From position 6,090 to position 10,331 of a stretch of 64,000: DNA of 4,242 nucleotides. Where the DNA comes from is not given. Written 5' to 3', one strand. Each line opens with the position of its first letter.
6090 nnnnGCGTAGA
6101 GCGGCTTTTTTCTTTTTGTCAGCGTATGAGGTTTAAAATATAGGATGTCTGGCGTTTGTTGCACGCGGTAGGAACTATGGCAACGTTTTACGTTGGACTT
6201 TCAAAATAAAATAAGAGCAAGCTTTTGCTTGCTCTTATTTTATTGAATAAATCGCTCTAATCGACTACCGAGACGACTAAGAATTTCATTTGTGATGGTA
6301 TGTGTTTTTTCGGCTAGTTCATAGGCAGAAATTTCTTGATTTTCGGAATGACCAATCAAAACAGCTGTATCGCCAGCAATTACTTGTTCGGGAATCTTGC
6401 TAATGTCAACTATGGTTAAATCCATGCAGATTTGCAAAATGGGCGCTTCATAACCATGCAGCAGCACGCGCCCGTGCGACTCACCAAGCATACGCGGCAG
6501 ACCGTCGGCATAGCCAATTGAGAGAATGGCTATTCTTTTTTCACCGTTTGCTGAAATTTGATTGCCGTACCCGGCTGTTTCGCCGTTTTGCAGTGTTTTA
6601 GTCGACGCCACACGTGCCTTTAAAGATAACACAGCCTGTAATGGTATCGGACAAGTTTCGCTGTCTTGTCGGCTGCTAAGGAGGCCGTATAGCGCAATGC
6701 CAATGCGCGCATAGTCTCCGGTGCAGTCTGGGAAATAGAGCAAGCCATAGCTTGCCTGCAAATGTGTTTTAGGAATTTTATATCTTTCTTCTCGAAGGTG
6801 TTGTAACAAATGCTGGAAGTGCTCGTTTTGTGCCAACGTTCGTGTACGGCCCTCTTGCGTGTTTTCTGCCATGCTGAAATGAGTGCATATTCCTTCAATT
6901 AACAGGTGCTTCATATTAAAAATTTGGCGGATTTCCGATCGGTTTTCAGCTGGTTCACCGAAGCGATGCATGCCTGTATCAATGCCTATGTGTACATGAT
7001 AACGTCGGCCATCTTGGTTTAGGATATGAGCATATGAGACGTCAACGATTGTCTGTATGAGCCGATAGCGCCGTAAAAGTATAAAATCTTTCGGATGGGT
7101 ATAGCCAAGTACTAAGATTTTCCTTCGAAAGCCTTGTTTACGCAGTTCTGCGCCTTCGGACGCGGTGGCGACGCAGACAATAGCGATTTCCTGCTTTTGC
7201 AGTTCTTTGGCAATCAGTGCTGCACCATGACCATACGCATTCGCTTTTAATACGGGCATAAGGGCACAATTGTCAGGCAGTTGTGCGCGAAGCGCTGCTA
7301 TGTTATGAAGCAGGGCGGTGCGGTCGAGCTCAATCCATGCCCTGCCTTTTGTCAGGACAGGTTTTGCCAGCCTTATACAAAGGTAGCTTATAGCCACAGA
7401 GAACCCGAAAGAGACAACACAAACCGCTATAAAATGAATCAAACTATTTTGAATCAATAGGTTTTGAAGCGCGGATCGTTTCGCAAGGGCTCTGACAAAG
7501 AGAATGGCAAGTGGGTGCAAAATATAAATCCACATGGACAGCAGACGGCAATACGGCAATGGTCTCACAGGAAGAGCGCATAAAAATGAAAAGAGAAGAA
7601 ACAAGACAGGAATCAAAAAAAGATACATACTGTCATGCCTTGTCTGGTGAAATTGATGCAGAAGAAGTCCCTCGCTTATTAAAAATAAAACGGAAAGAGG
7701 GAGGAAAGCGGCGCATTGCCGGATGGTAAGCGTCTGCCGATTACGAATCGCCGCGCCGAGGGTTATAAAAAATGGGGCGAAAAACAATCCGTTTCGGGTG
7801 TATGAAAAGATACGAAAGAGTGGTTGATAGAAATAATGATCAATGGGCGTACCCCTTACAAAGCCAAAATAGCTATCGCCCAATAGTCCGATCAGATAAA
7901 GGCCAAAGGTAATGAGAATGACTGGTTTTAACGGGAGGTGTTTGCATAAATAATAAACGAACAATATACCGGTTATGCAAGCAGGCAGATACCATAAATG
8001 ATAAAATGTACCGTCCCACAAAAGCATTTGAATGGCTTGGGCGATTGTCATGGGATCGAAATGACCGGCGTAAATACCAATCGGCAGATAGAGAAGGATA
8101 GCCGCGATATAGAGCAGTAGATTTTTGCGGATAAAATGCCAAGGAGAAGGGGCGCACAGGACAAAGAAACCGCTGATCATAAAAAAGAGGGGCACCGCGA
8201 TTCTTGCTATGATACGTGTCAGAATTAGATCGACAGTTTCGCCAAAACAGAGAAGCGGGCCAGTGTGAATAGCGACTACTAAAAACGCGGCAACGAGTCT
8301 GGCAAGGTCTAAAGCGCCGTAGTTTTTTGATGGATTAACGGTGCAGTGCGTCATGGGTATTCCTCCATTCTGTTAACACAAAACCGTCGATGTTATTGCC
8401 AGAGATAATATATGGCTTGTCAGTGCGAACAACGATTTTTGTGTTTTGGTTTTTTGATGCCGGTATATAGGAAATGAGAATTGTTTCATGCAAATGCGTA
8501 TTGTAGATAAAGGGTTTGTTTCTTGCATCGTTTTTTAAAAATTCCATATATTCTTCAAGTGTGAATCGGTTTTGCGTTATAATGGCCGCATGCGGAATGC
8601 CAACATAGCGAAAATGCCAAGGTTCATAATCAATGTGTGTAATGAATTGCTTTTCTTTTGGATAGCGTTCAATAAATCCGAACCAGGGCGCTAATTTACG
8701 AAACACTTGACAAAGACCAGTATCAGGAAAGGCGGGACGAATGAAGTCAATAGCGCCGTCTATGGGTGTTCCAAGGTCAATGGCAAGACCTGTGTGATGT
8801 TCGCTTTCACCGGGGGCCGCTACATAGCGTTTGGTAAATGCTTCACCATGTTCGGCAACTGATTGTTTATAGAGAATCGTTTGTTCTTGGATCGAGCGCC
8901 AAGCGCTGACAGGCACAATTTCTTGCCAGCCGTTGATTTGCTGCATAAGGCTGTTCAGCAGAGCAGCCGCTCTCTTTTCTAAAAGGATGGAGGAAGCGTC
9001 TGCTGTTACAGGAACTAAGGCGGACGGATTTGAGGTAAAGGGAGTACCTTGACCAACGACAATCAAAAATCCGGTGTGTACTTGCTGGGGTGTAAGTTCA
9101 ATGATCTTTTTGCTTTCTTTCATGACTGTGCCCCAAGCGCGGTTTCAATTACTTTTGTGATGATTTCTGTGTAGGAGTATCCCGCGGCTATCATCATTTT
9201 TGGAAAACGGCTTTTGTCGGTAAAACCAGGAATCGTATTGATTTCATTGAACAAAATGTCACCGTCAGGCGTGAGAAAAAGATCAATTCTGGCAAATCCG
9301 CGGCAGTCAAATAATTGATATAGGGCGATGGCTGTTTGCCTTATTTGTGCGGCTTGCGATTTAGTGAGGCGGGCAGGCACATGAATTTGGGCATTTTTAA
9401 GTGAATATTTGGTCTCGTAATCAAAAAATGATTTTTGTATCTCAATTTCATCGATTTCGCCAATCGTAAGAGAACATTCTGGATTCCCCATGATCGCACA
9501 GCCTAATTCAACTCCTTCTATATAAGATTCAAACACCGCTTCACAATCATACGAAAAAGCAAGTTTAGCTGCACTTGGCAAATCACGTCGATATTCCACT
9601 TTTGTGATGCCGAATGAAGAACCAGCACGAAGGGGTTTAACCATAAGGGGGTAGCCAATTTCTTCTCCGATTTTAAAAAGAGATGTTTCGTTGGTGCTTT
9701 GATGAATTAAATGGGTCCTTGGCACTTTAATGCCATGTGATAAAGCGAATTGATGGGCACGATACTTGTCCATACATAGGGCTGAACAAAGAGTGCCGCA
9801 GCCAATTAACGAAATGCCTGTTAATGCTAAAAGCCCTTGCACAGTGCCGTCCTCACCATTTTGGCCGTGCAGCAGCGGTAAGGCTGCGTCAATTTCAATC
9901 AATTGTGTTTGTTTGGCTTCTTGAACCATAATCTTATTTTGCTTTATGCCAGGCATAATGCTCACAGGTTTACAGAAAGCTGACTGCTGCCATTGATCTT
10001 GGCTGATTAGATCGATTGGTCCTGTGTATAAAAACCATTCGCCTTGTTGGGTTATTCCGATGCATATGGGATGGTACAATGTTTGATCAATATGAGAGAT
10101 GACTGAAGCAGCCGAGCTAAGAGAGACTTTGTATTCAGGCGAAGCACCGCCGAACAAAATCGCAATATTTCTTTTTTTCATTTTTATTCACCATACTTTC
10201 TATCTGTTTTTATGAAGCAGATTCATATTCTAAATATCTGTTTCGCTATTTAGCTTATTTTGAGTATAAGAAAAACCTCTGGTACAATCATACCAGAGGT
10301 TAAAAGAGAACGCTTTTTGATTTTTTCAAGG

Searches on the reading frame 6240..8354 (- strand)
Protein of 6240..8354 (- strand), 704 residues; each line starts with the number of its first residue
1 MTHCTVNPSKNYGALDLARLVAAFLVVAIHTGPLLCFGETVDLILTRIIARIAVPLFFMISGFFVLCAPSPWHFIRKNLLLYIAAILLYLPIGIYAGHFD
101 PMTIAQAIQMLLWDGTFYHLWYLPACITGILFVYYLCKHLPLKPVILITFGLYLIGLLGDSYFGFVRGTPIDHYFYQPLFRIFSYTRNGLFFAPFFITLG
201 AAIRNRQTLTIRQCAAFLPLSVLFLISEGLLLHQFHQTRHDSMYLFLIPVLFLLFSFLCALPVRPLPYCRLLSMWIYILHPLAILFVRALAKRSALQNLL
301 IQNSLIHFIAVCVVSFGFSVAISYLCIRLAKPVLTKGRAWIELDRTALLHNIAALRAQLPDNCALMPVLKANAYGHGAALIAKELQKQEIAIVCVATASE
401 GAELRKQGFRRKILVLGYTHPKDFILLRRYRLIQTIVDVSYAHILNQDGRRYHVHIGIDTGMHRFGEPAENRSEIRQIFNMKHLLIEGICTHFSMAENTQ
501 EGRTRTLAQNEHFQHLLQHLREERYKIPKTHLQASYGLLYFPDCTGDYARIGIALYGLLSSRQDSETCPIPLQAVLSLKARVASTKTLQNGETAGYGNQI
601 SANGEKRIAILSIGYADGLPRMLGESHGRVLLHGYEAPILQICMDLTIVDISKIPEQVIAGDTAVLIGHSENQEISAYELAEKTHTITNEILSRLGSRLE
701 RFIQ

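Call 34: search_protein_families(library=pfam, proteins=[window:6240-8354:-], max_evalue=0.00001)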
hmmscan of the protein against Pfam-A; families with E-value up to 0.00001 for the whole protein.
window:6240-8354:- (704 aa): 3 families
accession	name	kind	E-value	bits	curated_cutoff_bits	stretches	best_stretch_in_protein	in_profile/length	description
PF01168.26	Ala_racemase_N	-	1.3e-51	175.8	24.1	1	344-558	2-218/220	Alanine racemase, N-terminal domain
PF00842.27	Ala_racemase_C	-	1.4e-34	118.8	25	1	575-702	1-126/127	Alanine racemase, C-terminal domain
PF01757.29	Acyl_transf_3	-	1.8e-24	86.8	31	1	14-323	3-325/326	Acyltransferase domain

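Call 35: find_homologous_proteins(query=window:6240-8354:-, max_evalue=1e-30)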
Query window:6240-8354:- (704 aa): 2570 proteins with E <= 1e-30 among 8000 candidates; the best 120 are listed.
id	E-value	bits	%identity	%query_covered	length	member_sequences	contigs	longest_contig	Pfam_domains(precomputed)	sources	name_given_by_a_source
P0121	0.0e+0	1598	100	100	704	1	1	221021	PF01757.29,PF00842.28,PF01168.27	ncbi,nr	ncbi:MAG: serine racemase VanT catalytic subunit [Clostridiales bacterium]|nr:serine racemase VanT c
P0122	0.0e+0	1152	73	100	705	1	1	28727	PF01757.29,PF00842.28,PF01168.27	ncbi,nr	ncbi:MAG: serine racemase VanT catalytic subunit [Clostridiales bacterium]|nr:serine racemase VanT c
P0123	5.7e-224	764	50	99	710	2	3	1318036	PF01757.29,PF00842.28,PF01168.27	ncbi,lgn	-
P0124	8.8e-223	760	51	99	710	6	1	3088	PF01757.29,PF00842.28,PF01168.27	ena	-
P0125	1.3e-222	759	50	99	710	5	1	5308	PF01757.29,PF00842.28,PF01168.27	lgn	-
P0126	1.5e-219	749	51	99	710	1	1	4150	PF01757.29,PF00842.28,PF01168.27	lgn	-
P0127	1.2e-218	746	50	99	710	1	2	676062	PF01757.29,PF00842.28,PF01168.27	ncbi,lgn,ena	-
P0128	1.6e-218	745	51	99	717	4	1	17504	PF01757.29,PF00842.28,PF01168.27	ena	-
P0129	2.0e-218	745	50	99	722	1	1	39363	PF01757.29,PF00842.28,PF01168.27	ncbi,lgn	-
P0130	2.0e-218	745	52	99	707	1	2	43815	PF01757.29,PF00842.28,PF01168.27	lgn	-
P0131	2.2e-218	745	50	99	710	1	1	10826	PF01757.29,PF00842.28,PF01168.27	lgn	-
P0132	2.2e-217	742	50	99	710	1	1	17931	PF01757.29,PF00842.28,PF01168.27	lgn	-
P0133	6.6e-217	740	49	99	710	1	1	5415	PF01757.29,PF00842.28,PF01168.27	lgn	-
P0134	7.1e-216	737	50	98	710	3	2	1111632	PF01757.29,PF00842.28,PF01168.27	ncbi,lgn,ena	-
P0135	1.1e-215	736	50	99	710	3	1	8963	PF01757.29,PF00842.28,PF01168.27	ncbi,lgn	-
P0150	4.9e-213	727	49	99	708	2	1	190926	PF01757.29,PF00842.28,PF01168.27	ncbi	ncbi:MAG: serine racemase VanT catalytic subunit [Oscillospiraceae bacterium]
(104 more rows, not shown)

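Call 36: find_encoding_contigs(protein=P0122, flank=10000, max_places=2)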
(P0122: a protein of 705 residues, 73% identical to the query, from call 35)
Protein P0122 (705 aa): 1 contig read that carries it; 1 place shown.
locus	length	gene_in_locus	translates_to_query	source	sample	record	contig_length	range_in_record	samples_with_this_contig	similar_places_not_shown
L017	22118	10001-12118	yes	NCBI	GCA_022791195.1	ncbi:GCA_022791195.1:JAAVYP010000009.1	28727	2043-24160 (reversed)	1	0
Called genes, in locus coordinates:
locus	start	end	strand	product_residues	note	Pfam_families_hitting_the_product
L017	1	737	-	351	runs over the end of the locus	PF05050:Methyltransf_21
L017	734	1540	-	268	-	PF04909:Amidohydro_2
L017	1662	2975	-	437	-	PF00696:AA_kinase, PF13840:ACT_7 (weak), PF01842:ACT (weak), PF22468:ACT_9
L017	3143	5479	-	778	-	PF00133:tRNA-synt_1, PF01921:tRNA-synt_1f (faint), PF09334:tRNA-synt_1g, PF13603:tRNA-synt_1_2 (faint), PF08264:Anticodon_1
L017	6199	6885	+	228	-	PF00072:Response_reg, PF00486:Trans_reg_C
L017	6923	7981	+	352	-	PF00512:HisKA, PF02518:HATPase_c, PF14501:HATPase_c_5 (weak)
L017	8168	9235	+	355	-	PF01820:Dala_Dala_lig_N, PF02655:ATP-grasp_3 (faint), PF02222:ATP-grasp (weak), PF07478:Dala_Dala_lig_C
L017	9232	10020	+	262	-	PF02557:VanY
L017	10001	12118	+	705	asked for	PF01757:Acyl_transf_3, PF01168:Ala_racemase_N, PF00842:Ala_racemase_C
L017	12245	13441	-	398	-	PF01381:HTH_3, PF13560:HTH_31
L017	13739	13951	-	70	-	PF00313:CSD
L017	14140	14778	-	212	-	PF19845:DUF6320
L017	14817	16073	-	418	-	PF16911:PapA_C (weak)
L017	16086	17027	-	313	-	PF00135:COesterase (faint), PF20434:BD-FAE, PF07859:Abhydrolase_3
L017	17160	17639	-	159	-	PF12671:Amidase_6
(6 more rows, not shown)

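Call 62: find_encoding_contigs(protein=P0123, flank=8000, max_places=1)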
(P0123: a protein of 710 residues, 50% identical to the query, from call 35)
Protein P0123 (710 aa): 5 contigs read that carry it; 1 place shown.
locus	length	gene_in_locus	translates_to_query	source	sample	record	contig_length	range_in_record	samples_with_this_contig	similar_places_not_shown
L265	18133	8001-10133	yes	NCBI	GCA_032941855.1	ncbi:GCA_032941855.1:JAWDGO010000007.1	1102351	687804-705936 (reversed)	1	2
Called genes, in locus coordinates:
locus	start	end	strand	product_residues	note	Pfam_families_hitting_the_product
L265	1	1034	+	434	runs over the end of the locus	PF00171:Aldedh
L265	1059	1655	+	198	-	PF01467:CTP_transf_like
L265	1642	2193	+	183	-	PF08668:HDOD (weak), PF01966:HD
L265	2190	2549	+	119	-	PF02410:RsfS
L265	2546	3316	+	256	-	PF01209:Ubie_methyltran (weak), PF13489:Methyltransf_23, PF02353:CMAS (weak), PF13847:Methyltransf_31, PF08241:Methyltransf_11, PF08242:Methyltransf_12, PF13649:Methyltransf_25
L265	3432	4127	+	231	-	PF00072:Response_reg, PF00486:Trans_reg_C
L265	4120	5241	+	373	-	PF00512:HisKA, PF02518:HATPase_c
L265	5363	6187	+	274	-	PF04294:VanW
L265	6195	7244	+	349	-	PF01820:Dala_Dala_lig_N, PF02786:CPSase_L_D2 (weak), PF02222:ATP-grasp, PF07478:Dala_Dala_lig_C, PF13535:ATP-grasp_4 (faint)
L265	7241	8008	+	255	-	PF02557:VanY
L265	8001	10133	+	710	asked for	PF01757:Acyl_transf_3, PF01168:Ala_racemase_N, PF00842:Ala_racemase_C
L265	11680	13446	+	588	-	PF07969:Amidohydro_3, PF01979:Amidohydro_1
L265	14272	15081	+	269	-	PF00561:Abhydrolase_1, PF12146:Hydrolase_4, PF12697:Abhydrolase_6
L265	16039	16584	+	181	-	-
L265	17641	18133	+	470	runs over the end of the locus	PF06253:MTTB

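Call 63: find_encoding_contigs(protein=P0150, flank=8000, max_places=1)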
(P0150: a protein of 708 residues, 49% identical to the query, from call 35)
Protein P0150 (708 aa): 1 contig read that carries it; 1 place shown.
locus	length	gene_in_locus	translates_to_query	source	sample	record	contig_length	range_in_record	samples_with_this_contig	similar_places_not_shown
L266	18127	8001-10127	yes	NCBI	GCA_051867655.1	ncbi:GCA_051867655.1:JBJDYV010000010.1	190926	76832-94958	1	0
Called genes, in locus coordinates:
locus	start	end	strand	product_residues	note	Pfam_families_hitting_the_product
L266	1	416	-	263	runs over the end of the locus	PF02654:CobS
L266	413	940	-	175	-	PF02283:CobU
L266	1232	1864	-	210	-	PF02607:B12-binding_2, PF02310:B12-binding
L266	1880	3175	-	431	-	PF10114:PocR, PF00165:HTH_AraC, PF12833:HTH_18, PF00165:HTH_AraC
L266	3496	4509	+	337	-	PF01208:URO-D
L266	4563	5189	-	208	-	PF00027:cNMP_binding, PF13545:HTH_Crp_2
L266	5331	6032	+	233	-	PF00037:Fer4 (weak), PF12797:Fer4_2 (weak), PF12837:Fer4_6 (weak), PF13187:Fer4_9 (weak), PF13237:Fer4_10, PF14697:Fer4_21, PF12838:Fer4_7, PF27217:AF_0155, +2 more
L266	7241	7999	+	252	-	PF02557:VanY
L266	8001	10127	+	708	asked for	PF01757:Acyl_transf_3, PF01168:Ala_racemase_N, PF00842:Ala_racemase_C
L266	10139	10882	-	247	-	-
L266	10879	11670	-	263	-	-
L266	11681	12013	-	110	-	PF03551:PadR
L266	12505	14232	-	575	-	PF00501:AMP-binding, PF13193:AMP-binding_C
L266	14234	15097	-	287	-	PF00198:2-oxoacid_dh (weak)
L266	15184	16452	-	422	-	PF02040:ArsB, PF03600:CitMHS, PF06808:DctM (faint), PF16980:CitMHS_2 (faint), PF03600:CitMHS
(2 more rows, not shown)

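Call 68: find_encoding_contigs(protein=P0121, flank=10000, max_places=1)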
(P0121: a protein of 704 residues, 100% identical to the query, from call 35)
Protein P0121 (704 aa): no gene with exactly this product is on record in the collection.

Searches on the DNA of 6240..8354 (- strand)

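Call 86: search_rna_families(sources=[L017, L014], threshold=gathering)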
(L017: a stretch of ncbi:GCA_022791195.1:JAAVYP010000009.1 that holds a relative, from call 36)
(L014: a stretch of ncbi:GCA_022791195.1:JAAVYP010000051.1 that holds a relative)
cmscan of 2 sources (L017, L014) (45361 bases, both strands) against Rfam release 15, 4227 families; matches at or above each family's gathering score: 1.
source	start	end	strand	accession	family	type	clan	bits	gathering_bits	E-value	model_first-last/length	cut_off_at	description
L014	642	714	+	RF00005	tRNA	Gene; tRNA;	CL00001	58.6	29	3.1e-10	1-71/71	no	tRNA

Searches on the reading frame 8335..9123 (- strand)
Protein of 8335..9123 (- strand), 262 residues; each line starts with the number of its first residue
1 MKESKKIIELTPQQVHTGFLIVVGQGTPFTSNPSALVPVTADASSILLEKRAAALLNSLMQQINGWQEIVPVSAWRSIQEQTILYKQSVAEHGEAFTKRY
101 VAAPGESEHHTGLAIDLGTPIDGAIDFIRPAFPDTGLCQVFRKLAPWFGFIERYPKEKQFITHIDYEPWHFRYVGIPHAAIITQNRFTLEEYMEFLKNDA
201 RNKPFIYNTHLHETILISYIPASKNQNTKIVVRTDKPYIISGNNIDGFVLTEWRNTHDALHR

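Call 34: search_protein_families(library=pfam, proteins=[window:8335-9123:-], max_evalue=0.00001)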
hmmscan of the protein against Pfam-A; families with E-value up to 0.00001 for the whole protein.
window:8335-9123:- (262 aa): 1 family
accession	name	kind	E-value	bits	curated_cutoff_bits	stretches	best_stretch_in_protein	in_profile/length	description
PF02557.22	VanY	-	1.4e-29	103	25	1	47-175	3-131/132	D-alanyl-D-alanine carboxypeptidase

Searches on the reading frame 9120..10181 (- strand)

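Call 34: search_protein_families(library=pfam, proteins=[window:9120-10181:-], max_evalue=0.00001)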
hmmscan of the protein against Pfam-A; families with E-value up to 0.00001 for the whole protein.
window:9120-10181:- (353 aa): 3 families
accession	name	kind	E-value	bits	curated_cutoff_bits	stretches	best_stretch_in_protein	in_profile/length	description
PF07478.18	Dala_Dala_lig_C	-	3.7e-60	203.4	24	1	162-346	18-204/204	D-ala D-ala ligase C-terminus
PF01820.27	Dala_Dala_lig_N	-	5.1e-30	104.9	34.6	1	5-128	1-121/121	D-ala D-ala ligase N-terminus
PF02222.28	ATP-grasp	-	4.2e-08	33.5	27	1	146-315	3-160/179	ATP-grasp domain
